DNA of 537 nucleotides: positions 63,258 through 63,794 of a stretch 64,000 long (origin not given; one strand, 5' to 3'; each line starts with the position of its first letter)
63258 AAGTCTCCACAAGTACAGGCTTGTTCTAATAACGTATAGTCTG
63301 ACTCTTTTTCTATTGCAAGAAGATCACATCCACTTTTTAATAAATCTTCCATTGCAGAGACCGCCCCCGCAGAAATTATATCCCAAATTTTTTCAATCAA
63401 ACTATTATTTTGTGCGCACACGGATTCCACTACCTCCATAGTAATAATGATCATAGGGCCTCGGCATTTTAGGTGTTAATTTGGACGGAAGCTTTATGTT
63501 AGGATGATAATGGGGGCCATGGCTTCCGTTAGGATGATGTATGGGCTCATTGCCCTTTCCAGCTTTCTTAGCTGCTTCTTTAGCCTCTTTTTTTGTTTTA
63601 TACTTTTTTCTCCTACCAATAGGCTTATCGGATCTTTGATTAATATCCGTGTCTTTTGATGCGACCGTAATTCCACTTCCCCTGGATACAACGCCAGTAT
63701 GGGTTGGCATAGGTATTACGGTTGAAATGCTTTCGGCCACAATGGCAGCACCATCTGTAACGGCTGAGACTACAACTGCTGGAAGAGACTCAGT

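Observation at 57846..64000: Array of RHS toxin C-terminal cassettes sharing one recombination handle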

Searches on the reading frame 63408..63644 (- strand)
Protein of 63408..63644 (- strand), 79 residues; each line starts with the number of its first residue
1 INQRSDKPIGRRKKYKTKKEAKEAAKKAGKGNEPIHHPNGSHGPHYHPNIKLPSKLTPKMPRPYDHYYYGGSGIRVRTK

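Call 72: search_solved_structures(query=A3, max_evalue=10, show_alignments=2)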
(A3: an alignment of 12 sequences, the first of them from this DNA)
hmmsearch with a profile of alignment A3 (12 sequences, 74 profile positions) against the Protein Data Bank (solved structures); distinct sequences matched with E-value up to 10: 0.

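Call 73: search_protein_families(library=pfam, alignment_id=A3, max_evalue=1)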
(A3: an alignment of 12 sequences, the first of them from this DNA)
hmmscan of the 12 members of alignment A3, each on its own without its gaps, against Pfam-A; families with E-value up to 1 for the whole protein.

A. member 1, seq(79 aa): 1 family
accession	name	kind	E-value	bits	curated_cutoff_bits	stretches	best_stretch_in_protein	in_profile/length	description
PF18656.6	DUF5633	-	0.0081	16.4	23.6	1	14-28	2-16/41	Family of unknown function (DUF5633)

B. families by the number of members that match (of 12 scanned): 3 families
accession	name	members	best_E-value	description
PF18656.6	DUF5633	4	0.0081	Family of unknown function (DUF5633)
PF23602.1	CS_DNAAF11_C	1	0.1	Dynein axonemal assembly factor 11-like, CS domain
PF10453.14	NUFIP1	1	0.11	FMR1-interacting protein 1 (NUFIP1)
